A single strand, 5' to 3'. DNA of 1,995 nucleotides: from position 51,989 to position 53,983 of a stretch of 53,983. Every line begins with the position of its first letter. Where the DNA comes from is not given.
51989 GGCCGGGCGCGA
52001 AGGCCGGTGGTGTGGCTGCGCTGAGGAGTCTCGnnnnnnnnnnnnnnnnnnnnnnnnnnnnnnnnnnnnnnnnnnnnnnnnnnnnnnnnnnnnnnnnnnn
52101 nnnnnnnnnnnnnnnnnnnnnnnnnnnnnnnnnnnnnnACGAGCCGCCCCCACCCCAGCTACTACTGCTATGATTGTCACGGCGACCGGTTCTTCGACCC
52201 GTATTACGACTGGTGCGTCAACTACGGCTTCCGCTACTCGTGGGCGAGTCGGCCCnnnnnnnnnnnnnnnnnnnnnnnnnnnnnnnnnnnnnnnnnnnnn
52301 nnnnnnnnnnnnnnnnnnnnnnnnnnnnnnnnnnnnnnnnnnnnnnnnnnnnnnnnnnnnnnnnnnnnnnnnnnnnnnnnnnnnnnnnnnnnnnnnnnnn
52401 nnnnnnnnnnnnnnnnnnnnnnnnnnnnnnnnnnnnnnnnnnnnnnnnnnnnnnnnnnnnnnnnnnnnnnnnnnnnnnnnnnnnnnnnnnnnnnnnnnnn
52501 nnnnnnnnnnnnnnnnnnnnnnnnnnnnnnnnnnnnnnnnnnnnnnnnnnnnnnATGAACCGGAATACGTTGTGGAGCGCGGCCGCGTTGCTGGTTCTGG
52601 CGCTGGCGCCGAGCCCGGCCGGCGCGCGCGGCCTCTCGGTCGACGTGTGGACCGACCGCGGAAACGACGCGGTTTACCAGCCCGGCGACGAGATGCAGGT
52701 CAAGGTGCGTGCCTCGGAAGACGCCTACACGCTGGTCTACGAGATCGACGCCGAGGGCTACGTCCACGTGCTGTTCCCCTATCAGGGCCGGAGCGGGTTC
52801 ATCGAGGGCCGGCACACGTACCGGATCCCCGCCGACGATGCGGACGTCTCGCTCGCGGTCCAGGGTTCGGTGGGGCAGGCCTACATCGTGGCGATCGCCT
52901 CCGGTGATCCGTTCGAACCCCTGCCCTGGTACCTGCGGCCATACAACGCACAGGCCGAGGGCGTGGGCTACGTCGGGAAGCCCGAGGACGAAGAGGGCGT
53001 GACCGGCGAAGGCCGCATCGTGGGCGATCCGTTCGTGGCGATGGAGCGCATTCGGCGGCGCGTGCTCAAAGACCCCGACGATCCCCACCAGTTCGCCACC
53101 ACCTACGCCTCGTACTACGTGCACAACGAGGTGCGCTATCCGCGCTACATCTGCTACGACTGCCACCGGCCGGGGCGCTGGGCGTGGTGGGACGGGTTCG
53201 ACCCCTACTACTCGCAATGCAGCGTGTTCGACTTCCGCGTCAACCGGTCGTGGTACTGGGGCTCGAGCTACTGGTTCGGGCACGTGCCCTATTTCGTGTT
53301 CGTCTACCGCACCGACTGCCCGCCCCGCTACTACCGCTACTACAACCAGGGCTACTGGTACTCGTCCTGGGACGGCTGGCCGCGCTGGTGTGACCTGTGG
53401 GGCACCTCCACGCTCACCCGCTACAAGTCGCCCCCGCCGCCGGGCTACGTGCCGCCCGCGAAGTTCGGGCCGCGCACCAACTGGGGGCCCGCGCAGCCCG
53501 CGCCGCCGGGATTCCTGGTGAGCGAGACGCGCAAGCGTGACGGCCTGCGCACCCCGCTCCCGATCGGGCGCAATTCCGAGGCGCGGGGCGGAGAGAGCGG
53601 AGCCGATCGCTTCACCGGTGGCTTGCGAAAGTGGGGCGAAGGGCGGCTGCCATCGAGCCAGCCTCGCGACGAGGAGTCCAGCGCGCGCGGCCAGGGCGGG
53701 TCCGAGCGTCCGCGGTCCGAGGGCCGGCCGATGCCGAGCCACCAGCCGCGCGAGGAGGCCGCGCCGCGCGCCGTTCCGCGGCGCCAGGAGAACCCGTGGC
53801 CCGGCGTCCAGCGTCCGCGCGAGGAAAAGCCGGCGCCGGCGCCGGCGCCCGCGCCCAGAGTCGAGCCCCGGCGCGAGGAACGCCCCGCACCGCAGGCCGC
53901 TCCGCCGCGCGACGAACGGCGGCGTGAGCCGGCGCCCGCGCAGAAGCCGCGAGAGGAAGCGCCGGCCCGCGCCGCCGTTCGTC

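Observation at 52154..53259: Shared Cys-rich module with a CXXCH motif (Y-x-C-Y-D-C-H ... F-D-P-Y-Y-x2-C ... F-R ... S-W) in two adjacent exported proteins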

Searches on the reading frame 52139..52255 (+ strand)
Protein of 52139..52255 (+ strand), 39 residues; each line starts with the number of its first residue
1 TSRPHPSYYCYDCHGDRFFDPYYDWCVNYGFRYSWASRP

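Call 27: search_protein_representatives(alignment_id=A3)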
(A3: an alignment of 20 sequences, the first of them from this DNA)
Query: 20 sequences, 51 profile positions. Proteins with E-value up to 0.001 (for the whole library): 64; up to 1e-10: 32; up to 1e-30: 0. The best 64 are listed.
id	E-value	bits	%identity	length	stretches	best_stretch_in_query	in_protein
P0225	7.8e-23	96.6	-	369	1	2-51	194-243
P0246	1.2e-21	92.8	-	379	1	2-50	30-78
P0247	1.7e-21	92.4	-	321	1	3-50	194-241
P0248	1.9e-21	92.2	-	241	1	3-50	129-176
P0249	6.8e-21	90.4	-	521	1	2-51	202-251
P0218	7.2e-21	90.3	-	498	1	1-51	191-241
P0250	8.8e-21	90.0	-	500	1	3-50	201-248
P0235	9.3e-21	90.0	-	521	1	1-51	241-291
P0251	1.1e-20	89.8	-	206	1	2-51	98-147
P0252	1.6e-20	89.2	-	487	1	2-50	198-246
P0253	6.2e-20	87.3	-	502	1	2-51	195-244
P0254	6.4e-20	87.3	-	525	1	2-51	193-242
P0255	1.5e-19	86.1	-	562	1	1-50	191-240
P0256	4.5e-19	84.6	-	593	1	3-51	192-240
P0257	9.1e-19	83.6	-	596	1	1-51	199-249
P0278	1.5e-08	50.9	-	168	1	3-48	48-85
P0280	5.0e-07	46.0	-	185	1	3-44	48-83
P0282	2.9e-06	43.6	-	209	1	3-48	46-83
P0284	6.7e-06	42.4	-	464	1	2-47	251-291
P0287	2.2e-05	40.8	-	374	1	2-45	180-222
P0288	3.7e-05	40.0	-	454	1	3-50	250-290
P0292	1.7e-04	37.9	-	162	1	2-44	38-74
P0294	2.8e-04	37.2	-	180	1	2-44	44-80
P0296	3.5e-04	36.9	-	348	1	2-44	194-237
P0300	6.5e-04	36.1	-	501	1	2-47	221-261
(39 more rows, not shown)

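Call 54: search_protein_families(library=pfam, alignment_id=A7, max_evalue=0.1)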
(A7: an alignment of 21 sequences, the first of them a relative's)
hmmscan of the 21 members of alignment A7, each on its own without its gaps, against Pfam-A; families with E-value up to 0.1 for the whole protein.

A. member 1, P0284 (464 aa): 2 families
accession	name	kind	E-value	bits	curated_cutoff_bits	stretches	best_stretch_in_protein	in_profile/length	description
PF14326.11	DUF4384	-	1e-14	54.8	27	1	58-134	1-78/81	Domain of unknown function (DUF4384)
PF08940.17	DUF1918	-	0.027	14.5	24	0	42-66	34-57/58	Domain of unknown function (DUF1918)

B. families by the number of members that match (of 21 scanned): 5 families
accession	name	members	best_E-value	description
PF14326.11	DUF4384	18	5.8e-24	Domain of unknown function (DUF4384)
PF18316.7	S-l_SbsC_C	2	0.032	S-layer protein SbsC C-terminal domain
PF08940.17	DUF1918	1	0.027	Domain of unknown function (DUF1918)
PF09299.17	Mu-transpos_C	1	0.032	Mu transposase, C-terminal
PF25417.1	DUF7889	1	0.05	Family of unknown function (DUF7889)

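Call 64: list_cluster_members(proteins=[P0278, P0280, P0282, P0292, P0294, P0287, P0296, P0300, P0288, P0284])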
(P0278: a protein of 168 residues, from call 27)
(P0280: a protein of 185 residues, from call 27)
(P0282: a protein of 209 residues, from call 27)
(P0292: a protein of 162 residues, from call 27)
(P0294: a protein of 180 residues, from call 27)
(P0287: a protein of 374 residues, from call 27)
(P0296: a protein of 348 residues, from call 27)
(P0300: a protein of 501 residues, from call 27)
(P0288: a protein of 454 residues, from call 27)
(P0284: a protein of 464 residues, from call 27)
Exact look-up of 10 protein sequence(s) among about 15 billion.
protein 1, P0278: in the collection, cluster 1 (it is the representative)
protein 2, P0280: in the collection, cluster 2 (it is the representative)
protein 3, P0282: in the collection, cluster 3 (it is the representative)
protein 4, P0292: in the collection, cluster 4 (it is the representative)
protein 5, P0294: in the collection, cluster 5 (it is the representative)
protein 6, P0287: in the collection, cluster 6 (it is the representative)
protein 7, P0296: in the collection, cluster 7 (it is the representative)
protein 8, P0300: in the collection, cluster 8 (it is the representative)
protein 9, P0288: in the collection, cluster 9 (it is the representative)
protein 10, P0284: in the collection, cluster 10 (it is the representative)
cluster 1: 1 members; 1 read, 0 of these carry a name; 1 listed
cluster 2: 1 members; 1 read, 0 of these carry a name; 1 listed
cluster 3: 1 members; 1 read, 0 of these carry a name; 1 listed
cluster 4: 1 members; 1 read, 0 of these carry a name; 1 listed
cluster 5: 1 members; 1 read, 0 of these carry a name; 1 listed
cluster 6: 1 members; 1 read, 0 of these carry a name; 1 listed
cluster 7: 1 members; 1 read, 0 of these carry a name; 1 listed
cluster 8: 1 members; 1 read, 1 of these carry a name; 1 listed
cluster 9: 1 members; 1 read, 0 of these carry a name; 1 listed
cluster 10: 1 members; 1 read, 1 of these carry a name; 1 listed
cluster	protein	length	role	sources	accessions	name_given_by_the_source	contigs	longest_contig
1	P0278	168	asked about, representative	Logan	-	-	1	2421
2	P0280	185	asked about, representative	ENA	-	-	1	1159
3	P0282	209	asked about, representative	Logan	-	-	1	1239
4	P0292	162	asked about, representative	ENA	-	-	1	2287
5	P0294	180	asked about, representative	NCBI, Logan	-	-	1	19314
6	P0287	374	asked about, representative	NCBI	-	-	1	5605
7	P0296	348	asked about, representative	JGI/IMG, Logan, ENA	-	-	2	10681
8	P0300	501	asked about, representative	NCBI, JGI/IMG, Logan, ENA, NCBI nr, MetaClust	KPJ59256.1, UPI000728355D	MAG: hypothetical protein AMJ46_11835 [Latescibacteria bacterium DG_63] | status=active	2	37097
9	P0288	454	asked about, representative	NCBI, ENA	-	-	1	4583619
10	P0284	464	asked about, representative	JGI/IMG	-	hypothetical protein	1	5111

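Call 65: find_encoding_contigs(protein=P0294, flank=8000, max_places=2)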
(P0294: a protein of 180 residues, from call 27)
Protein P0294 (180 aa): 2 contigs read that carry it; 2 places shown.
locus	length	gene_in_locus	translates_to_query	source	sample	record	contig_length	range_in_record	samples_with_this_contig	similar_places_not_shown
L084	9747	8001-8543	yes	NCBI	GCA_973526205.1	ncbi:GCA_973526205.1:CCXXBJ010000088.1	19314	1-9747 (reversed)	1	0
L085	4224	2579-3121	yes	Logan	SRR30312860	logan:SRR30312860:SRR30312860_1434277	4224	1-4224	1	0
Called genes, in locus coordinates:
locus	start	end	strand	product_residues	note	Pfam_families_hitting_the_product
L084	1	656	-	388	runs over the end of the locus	PF21016:RlmN_N, PF04055:Radical_SAM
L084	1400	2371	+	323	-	PF02541:Ppx-GppA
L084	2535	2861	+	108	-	-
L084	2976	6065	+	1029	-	PF17874:TPR_MalT (weak), PF13424:TPR_12, PF00158:Sigma54_activat, PF07724:AAA_2, PF07728:AAA_5, PF14532:Sigma54_activ_2, PF25601:AAA_lid_14, PF02954:HTH_8, +11 more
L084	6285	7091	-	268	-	-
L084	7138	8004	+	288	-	-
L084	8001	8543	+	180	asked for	-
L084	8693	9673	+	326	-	PF03687:UPF0164 (weak)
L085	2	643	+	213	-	?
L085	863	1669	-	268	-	-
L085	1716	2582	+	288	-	-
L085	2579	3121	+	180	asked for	-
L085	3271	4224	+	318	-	?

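Call 66: find_encoding_contigs(protein=P0288, flank=8000, max_places=2)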
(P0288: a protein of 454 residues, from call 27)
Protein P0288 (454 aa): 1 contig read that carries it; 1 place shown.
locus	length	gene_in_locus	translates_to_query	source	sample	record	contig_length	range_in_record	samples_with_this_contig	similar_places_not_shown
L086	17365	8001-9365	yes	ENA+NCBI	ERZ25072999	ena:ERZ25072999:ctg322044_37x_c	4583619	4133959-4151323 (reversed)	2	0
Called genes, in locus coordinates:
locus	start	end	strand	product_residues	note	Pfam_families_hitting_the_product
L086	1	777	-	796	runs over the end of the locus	PF00672:HAMP, PF00512:HisKA (weak), PF02518:HATPase_c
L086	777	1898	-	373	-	PF21016:RlmN_N, PF04055:Radical_SAM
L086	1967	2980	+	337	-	PF02541:Ppx-GppA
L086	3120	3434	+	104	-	-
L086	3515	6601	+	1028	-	PF13424:TPR_12 (weak), PF17874:TPR_MalT, PF13424:TPR_12, PF17874:TPR_MalT, PF13424:TPR_12 (weak), PF00158:Sigma54_activat, PF14532:Sigma54_activ_2, PF25601:AAA_lid_14, +9 more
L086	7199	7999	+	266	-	-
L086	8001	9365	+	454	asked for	PF14326:DUF4384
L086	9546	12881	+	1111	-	PF05547:Peptidase_M6, PF13517:FG-GAP_3 (faint), PF25292:Beta-prop_CGLA (weak)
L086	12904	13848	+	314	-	PF03687:UPF0164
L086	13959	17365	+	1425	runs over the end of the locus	-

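Call 67: search_protein_families(library=ncbifam, proteins=[L084:8693-9670:+, L086:12904-13845:+, L084:7138-8001:+, L086:7199-7996:+, L086:3120-3431:+], max_evalue=0.1)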
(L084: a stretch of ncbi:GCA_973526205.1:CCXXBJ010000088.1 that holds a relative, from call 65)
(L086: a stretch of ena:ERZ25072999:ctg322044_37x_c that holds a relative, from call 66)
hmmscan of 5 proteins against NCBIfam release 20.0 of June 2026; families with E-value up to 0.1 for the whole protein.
L084:8693-9670:+ (326 aa): 4 families
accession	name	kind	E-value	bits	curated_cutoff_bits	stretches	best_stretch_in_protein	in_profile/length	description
NF033709.1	PorV_fam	subfamily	1.1e-32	114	90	1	47-317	1-308/326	PorV/PorQ family protein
NF033711.1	T9SS_PorQ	equivalog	2.3e-20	72.9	220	1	31-220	8-190/335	type IX secretion system protein PorQ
NF052325.1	PorVQ2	equivalog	1.1e-07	31.1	325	1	51-86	28-63/354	putative type IX sorting system protein PorV2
NF033710.1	T9SS_OM_PorV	equivalog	1.6e-06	27.6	250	1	42-182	18-157/367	type IX secretion system outer membrane channel protein PorV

L086:12904-13845:+ (314 aa): 4 families
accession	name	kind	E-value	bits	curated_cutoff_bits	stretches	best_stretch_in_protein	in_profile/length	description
NF033709.1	PorV_fam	subfamily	7.7e-51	173.6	90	1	40-313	6-325/326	PorV/PorQ family protein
NF033711.1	T9SS_PorQ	equivalog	7.9e-26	90.9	220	1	40-223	28-211/335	type IX secretion system protein PorQ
NF033710.1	T9SS_OM_PorV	equivalog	2e-19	70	250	1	37-226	25-232/367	type IX secretion system outer membrane channel protein PorV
NF052325.1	PorVQ2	equivalog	2.2e-13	49.9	325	1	41-187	30-186/354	putative type IX sorting system protein PorV2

L084:7138-8001:+ (288 aa): 2 families
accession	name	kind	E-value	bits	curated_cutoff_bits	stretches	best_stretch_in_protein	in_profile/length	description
NF041611.1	exoglucan_CbhB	equivalog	2.3e-07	29.3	1950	1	45-134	794-880/997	exoglucanase CbhB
NF045522.1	MXAN_2561_fam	equivalog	0.0055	16.2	150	1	44-160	161-278/304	MXAN_2561 family MXYO-CTERM-anchored protein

L086:7199-7996:+ (266 aa): 1 family
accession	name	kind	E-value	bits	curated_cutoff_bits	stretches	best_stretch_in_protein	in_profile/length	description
NF041611.1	exoglucan_CbhB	equivalog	1.7e-05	23.1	1950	1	36-156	795-911/997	exoglucanase CbhB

L086:3120-3431:+ (104 aa): 1 family
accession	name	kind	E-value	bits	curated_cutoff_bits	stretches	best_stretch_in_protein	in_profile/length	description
NF037948.1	signal_int_SinM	equivalog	0.034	13.5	250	1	6-71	2-62/387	signal integration modulator SinM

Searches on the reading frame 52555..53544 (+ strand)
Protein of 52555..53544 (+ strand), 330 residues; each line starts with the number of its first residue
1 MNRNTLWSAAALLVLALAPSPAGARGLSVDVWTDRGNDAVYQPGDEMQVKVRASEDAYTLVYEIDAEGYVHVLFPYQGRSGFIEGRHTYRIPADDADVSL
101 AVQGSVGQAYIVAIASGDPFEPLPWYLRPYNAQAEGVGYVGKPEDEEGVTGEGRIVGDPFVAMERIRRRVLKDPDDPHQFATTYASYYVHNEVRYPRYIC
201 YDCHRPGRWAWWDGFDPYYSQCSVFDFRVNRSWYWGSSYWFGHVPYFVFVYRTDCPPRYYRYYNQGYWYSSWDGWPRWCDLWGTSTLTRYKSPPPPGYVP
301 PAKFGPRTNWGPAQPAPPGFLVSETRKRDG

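Call 14: find_homologous_proteins(query=window:52555-53544:+, max_evalue=0.01)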
Query window:52555-53544:+ (330 aa): 458 proteins with E <= 0.01 among 2491 candidates; the best 120 are listed.
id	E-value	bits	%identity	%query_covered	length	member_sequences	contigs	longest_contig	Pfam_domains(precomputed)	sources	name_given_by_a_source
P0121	1.1e-183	629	78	99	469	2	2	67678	PF14326.12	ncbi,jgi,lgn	jgi:hypothetical protein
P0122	2.9e-183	627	80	100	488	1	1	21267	PF14326.12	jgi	jgi:hypothetical protein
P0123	2.9e-172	591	75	100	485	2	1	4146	PF14326.12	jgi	-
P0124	2.4e-170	585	75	95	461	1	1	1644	PF14326.12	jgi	-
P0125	1.6e-161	556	72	96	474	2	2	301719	PF14326.12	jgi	jgi:hypothetical protein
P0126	6.2e-155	534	70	96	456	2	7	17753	PF14326.12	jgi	jgi:hypothetical protein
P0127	6.4e-155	534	71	96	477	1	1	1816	PF14326.12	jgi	jgi:hypothetical protein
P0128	1.7e-154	533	68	100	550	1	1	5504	PF14326.12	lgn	-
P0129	1.5e-151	523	68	95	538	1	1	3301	PF14326.12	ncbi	-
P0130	2.6e-151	522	69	98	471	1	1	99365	PF14326.12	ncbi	-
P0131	1.2e-150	520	69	96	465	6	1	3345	PF14326.12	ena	-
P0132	1.7e-150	519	67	94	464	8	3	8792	PF14326.12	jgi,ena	-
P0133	4.2e-149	515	71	84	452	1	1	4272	PF14326.12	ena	-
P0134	4.6e-149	515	67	95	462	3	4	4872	PF14326.12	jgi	jgi:uncharacterized protein DUF4384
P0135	9.7e-149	514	67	92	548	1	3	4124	PF14326.12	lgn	-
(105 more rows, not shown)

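Call 42: predict_structure(alignment_id=A6)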
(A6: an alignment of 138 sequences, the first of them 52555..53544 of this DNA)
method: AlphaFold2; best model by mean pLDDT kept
length: 330 residues; sequences in the alignment: 138
mean_pLDDT: 84.8   pTM: 0.84
mean pLDDT of the five models: 84.8, 81.9, 72.7, 71.5, 69.8
residues with pLDDT >= 90: 176; 70-90: 97; 50-70: 42; < 50: 15
segments of 3 or more residues with pLDDT < 50: 139-142, 286-288, 326-330
pLDDT, mean of each block of 10 residues (from residue 1): 62 67 74 96 97 98 96 89 97 93 94 98 86 63 71 90 95 94 96 93 81 87 91 85 91 93 95 87 58 82 68 77 54
secondary structure, 60 per line:
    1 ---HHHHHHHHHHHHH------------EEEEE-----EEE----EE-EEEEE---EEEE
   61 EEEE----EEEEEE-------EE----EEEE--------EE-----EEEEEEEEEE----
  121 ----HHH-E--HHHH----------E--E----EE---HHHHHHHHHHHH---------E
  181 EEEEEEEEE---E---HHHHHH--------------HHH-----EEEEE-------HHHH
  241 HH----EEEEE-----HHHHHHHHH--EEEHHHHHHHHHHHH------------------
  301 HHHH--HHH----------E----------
elements in order: H4-16 E29-33 E39-41 E49-53 E57-64 E69-74 E88-91 E107-116 H132-135 H159-170 E180-189 H197-202 E225-229 H237-242 E247-251 H257-265 E268-270 H271-282 H301-304

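Call 45: fold_search(model_id=the predicted structure, library=pdb)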
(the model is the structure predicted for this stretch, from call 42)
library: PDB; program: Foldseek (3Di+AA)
matches with E <= 10: 1737; with E <= 0.001: 0
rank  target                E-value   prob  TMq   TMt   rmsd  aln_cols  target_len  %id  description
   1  9p25                  9.3e-03  0.63  0.15  0.13  10.2       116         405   15  Crystal structure of GH158(Pro) at 0.89 angstrom resolution (released 2026-03-11)
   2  5mu2_G                1.2e-02  0.28  0.12  0.18  16.6       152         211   14  ACC1 Fab fragment in complex with CII583-591 (CG10) (released 2017-07-19)
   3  5mu2_O                1.5e-02  0.25  0.12  0.17  16.5       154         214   14  ACC1 Fab fragment in complex with CII583-591 (CG10) (released 2017-07-19)
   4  4x8j_A                1.6e-02  0.25  0.12  0.19  16.8       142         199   11  Crystal Structure of murine 12F4 Fab monoclonal antibody against ADAMTS5 (released 2015-04-08)
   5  5mu2_E                1.7e-02  0.23  0.12  0.17  16.5       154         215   14  ACC1 Fab fragment in complex with CII583-591 (CG10) (released 2017-07-19)
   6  4x8j_H                2.0e-02  0.23  0.12  0.18  18.1       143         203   11  Crystal Structure of murine 12F4 Fab monoclonal antibody against ADAMTS5 (released 2015-04-08)
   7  8dwx_L                2.6e-02  0.90  0.19  0.48   5.6       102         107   13  Chikungunya VLP in complex with neutralizing Fab 506.C01 (asymmetric unit) (released 2023-05-31)
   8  9p2f_A                2.6e-02  0.44  0.15  0.13  10.2       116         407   15  Crystal structure of GH158(Pro) soaked with mixed linkage (G4G3G) oligosaccharide at 1.15 angstrom resolution (released 2026-03-11)
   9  5mu0_A                2.6e-02  0.25  0.12  0.18  16.7       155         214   12  ACC1 Fab fragment in complex with citrullinated C1 epitope of CII (IA03) (released 2017-07-19)
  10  5mu0_G                2.6e-02  0.25  0.13  0.18  16.6       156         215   13  ACC1 Fab fragment in complex with citrullinated C1 epitope of CII (IA03) (released 2017-07-19)
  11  3ztn_H                2.8e-02  0.44  0.16  0.25   9.4       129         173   13  STRUCTURE OF INFLUENZA A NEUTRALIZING ANTIBODY SELECTED FROM CULTURES OF SINGLE HUMAN PLASMA CELLS IN COMPLEX WITH HUM (released 2011-08-10)
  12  5mu0_I                2.8e-02  0.23  0.12  0.18  16.6       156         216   12  ACC1 Fab fragment in complex with citrullinated C1 epitope of CII (IA03) (released 2017-07-19)
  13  8wae_A                3.0e-02  0.91  0.20  0.51   8.3       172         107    9  Crystal structure of a novel porphyran-binding carbohydrate binding module (released 2024-09-11)
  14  8dl0_A                3.0e-02  0.72  0.17  0.15   5.5       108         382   13  CryoEM structure of the nucleotide-free and open channel A.aeolicus WzmWzt transporter (released 2022-09-21)
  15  9njl_L                3.0e-02  0.69  0.16  0.41   7.4       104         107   14  MARV GP in complex with MARV16 Fab (released 2025-11-26)
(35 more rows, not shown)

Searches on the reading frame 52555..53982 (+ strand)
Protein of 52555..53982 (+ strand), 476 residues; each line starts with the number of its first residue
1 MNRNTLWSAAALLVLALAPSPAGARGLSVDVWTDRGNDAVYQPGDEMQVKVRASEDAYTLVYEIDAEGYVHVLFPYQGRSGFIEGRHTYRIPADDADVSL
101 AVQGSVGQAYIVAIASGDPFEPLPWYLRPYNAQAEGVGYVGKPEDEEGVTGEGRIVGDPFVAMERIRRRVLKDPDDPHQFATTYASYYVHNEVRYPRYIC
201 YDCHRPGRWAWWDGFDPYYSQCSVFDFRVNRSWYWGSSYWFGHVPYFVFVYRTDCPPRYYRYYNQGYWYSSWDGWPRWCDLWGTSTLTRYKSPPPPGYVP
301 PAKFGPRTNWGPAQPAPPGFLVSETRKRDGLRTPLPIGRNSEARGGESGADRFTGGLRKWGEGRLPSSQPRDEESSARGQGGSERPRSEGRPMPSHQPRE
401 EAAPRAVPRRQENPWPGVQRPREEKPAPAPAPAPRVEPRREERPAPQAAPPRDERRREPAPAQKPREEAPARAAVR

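Call 8: search_protein_families(library=pfam, proteins=[window:52555-53982:+], max_evalue=1)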
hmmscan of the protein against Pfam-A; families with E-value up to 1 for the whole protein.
window:52555-53982:+ (476 aa): 2 families
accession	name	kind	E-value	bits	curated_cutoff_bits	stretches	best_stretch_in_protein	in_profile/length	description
PF14326.11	DUF4384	-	3.5e-17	62.7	27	1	40-118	1-80/81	Domain of unknown function (DUF4384)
PF18316.7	S-l_SbsC_C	-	0.065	14.2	26.6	1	36-70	42-75/86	S-layer protein SbsC C-terminal domain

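Call 9: search_protein_families(library=ncbifam, proteins=[window:52555-53982:+], max_evalue=1)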
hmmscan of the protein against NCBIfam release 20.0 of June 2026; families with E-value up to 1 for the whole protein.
window:52555-53982:+ (476 aa): 0 families
